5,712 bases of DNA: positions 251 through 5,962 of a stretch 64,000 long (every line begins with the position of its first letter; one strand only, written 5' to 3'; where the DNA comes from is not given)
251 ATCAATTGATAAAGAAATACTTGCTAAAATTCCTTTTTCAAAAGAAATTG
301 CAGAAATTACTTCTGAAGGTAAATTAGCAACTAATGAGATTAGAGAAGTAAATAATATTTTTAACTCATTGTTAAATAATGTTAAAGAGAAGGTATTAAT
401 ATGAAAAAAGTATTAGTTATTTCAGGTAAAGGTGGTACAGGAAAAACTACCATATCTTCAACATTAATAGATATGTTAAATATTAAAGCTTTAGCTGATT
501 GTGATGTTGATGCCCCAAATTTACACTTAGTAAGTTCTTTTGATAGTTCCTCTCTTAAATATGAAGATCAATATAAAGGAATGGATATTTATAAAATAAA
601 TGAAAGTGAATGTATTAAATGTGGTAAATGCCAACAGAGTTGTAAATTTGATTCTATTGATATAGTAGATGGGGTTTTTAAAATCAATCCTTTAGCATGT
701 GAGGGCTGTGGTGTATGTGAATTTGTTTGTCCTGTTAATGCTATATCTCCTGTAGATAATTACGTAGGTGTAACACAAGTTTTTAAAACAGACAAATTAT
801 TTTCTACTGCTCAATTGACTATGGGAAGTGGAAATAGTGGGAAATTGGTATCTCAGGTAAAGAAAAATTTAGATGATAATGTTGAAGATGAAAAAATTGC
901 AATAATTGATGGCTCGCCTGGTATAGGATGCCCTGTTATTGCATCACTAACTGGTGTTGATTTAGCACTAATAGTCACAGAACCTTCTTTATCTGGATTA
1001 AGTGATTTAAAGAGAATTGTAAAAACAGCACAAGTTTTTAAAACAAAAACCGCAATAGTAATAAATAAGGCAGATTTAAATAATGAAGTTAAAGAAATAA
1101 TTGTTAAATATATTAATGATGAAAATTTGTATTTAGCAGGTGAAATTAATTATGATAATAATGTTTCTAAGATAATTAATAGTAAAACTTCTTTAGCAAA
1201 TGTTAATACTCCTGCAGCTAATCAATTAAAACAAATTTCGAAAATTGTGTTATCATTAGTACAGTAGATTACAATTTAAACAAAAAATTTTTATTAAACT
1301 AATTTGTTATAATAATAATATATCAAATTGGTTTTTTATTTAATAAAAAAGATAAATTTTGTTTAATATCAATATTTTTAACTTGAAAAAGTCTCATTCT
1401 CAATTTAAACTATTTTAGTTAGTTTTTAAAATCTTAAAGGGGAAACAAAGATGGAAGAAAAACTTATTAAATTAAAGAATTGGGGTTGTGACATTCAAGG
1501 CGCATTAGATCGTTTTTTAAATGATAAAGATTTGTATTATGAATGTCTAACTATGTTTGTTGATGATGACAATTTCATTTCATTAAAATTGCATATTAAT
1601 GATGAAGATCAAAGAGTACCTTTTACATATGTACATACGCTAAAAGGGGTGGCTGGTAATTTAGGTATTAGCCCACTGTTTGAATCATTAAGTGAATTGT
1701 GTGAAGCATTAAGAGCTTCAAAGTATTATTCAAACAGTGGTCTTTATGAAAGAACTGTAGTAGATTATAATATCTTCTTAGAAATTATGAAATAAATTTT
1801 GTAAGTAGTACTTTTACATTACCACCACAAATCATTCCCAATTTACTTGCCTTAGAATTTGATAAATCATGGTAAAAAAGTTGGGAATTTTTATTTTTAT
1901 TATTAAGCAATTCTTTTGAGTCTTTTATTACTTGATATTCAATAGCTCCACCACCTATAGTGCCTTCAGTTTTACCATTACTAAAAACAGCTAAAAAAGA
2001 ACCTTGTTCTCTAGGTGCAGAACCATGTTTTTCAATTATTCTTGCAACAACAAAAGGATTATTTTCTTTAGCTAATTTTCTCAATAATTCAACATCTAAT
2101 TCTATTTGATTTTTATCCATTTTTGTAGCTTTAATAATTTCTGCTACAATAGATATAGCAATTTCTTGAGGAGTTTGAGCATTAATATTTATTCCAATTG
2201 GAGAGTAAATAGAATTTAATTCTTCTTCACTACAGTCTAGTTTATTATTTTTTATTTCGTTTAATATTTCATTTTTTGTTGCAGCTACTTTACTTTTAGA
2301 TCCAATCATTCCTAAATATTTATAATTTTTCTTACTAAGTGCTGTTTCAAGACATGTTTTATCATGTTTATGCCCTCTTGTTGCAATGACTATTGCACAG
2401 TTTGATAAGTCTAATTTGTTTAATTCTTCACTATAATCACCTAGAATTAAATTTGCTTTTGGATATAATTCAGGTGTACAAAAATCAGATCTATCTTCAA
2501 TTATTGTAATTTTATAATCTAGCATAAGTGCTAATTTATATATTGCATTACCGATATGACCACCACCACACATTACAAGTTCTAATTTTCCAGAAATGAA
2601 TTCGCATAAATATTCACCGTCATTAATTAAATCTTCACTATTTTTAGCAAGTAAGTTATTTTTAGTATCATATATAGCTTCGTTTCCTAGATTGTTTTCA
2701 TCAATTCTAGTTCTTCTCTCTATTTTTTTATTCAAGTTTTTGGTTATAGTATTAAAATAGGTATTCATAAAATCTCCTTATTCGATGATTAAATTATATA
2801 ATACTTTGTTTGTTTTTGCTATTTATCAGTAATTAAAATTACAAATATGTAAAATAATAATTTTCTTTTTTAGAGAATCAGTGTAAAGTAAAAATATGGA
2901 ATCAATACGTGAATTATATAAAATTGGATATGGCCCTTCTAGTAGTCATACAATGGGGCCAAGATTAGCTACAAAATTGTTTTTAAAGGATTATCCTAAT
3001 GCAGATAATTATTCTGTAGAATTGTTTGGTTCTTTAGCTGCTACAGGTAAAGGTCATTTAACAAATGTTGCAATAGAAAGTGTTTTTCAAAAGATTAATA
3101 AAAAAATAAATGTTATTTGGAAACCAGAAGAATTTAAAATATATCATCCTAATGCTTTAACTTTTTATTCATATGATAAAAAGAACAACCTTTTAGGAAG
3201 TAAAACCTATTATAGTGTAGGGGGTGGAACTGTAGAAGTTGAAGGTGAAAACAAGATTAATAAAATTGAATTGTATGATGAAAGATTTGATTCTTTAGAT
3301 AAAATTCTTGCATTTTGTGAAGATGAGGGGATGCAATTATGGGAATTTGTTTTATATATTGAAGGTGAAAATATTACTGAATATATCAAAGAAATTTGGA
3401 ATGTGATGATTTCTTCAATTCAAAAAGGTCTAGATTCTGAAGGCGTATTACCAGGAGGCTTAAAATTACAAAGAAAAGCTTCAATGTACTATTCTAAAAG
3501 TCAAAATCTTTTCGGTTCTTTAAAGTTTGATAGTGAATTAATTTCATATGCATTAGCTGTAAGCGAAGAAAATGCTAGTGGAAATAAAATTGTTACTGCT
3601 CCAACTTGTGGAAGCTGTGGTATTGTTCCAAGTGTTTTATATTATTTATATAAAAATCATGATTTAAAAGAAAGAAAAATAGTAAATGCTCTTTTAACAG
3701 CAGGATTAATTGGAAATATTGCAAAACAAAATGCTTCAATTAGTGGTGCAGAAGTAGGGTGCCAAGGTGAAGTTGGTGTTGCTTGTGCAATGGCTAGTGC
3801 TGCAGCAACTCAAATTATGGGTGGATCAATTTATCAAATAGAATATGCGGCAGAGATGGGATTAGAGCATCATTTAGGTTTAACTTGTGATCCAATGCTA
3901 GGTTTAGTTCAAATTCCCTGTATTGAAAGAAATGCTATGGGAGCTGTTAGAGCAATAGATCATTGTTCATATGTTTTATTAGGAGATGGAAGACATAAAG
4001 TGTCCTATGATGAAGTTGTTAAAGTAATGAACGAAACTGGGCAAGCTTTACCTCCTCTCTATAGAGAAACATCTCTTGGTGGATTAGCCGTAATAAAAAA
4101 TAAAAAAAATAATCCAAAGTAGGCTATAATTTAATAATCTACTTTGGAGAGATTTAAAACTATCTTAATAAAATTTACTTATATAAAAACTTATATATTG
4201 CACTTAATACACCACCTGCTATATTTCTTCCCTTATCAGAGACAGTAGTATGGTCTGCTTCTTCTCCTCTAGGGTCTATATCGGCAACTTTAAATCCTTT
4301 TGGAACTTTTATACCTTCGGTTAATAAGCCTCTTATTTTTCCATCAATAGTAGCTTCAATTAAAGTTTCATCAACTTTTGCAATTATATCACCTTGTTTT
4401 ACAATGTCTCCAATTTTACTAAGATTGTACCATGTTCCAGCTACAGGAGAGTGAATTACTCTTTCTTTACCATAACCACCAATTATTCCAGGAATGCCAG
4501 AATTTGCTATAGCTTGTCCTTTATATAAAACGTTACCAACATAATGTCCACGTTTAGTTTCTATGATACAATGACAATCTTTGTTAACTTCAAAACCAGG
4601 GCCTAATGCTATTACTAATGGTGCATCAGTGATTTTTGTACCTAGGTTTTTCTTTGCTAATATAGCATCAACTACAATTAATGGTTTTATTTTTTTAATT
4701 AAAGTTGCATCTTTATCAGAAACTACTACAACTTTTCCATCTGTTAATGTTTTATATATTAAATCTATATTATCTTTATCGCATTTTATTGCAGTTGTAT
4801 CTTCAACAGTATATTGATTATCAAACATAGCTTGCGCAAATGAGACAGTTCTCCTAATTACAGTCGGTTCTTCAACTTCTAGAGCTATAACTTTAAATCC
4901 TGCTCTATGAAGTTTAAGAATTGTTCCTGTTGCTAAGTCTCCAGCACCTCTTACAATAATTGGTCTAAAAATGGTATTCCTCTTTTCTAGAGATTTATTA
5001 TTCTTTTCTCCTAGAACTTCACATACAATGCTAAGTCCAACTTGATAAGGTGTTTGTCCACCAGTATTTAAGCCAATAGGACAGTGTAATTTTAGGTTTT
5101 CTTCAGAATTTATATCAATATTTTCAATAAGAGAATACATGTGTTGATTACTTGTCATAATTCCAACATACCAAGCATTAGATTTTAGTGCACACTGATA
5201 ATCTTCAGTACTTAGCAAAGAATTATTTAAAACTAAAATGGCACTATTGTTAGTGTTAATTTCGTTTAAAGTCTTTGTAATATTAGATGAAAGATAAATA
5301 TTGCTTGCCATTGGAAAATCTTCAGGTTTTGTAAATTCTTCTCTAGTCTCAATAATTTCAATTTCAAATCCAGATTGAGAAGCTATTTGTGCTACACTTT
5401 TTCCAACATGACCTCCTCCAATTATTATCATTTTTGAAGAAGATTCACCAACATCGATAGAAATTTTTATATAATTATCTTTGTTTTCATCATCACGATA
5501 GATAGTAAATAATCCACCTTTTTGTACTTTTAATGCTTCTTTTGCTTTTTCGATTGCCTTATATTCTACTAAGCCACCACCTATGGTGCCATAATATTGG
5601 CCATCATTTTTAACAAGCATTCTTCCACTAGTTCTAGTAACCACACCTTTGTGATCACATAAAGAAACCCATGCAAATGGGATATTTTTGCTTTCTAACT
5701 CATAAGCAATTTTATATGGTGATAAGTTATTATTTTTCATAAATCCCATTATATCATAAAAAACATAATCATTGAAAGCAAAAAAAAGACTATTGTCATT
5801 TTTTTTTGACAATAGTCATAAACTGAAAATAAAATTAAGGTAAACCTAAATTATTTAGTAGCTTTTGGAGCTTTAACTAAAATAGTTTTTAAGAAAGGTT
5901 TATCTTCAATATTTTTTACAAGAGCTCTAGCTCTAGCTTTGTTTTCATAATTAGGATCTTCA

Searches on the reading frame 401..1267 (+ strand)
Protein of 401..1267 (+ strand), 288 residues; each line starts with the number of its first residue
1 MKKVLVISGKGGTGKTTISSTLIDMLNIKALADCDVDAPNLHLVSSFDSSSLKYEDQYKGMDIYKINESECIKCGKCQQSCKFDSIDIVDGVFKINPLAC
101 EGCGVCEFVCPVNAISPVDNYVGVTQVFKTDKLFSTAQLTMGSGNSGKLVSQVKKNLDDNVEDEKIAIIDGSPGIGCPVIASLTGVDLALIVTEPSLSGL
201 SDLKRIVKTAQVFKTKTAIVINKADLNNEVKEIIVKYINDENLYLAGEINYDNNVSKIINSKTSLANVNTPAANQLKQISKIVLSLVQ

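Call 52: search_protein_families(library=ncbifam, proteins=[window:401-1267:+], max_evalue=1e-10)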
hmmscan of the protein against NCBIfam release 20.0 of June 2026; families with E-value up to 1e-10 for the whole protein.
window:401-1267:+ (288 aa): 1 family
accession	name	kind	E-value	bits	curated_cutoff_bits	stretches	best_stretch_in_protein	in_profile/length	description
TIGR02700.1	flavo_MJ0208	hypoth_equivalog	7.9e-12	44.9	251.35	1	63-117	142-196/234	dihydromethanopterin reductase (acceptor)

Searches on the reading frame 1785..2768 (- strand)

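Call 52: search_protein_families(library=ncbifam, proteins=[window:1785-2768:-], max_evalue=1e-10)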
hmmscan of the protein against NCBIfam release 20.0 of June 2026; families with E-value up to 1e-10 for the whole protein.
window:1785-2768:- (327 aa): 2 families
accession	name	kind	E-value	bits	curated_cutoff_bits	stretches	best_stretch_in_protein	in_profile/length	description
NF045664.1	XdhC_rel_AOR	equivalog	7.1e-73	245.8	350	2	39-214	172-343/346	XdhC family aldehyde oxidoreductase maturation factor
TIGR02964.1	xanthine_xdhC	equivalog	1.5e-38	132.8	161.6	2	59-212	98-246/246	xanthine dehydrogenase accessory protein XdhC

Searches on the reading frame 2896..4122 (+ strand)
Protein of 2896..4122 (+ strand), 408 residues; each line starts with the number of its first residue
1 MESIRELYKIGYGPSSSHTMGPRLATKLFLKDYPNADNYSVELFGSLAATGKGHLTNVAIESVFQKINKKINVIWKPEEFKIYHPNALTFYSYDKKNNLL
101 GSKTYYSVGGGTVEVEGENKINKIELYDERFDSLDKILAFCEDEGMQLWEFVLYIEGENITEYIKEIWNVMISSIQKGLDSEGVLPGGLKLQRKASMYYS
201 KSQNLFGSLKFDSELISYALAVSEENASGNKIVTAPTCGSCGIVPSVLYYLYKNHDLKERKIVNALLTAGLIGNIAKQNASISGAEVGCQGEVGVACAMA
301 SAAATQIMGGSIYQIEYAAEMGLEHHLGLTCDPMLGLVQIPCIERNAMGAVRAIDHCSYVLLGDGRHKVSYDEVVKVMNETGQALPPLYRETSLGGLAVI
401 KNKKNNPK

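Call 52: search_protein_families(library=ncbifam, proteins=[window:2896-4122:+], max_evalue=1e-10)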
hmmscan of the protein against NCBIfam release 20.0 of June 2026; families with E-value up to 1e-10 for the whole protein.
window:2896-4122:+ (408 aa): 4 families
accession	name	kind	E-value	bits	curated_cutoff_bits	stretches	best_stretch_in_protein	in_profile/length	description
TIGR00720.1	sda_mono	equivalog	1.1e-124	416.8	345.1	2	70-399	108-448/450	L-serine ammonia-lyase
NF011614.0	PRK15040.1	equivalog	1.1e-92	311.4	873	1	72-399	112-449/454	L-serine ammonia-lyase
NF011598.0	PRK15023.1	equivalog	1.5e-88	297.8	942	1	83-399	122-449/454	L-serine ammonia-lyase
TIGR00718.1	sda_alpha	equivalog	9.6e-55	185.7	243.2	1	158-402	36-278/300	L-serine ammonia-lyase, iron-sulfur-dependent, subunit alpha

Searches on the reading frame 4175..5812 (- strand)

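Call 52: search_protein_families(library=ncbifam, proteins=[window:4175-5812:-], max_evalue=1e-10)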
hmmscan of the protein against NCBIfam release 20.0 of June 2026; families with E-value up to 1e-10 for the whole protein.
window:4175-5812:- (545 aa): 3 families
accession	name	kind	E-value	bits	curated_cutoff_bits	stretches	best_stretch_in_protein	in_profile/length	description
TIGR03309.1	matur_yqeB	equivalog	1.6e-105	352.2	220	1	285-541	1-255/256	selenium-dependent molybdenum cofactor biosynthesis protein YqeB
NF045664.1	XdhC_rel_AOR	equivalog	3.6e-37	128.4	350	1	120-269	189-343/346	XdhC family aldehyde oxidoreductase maturation factor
TIGR02964.1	xanthine_xdhC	equivalog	8.2e-19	68.1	161.6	0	122-267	97-246/246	xanthine dehydrogenase accessory protein XdhC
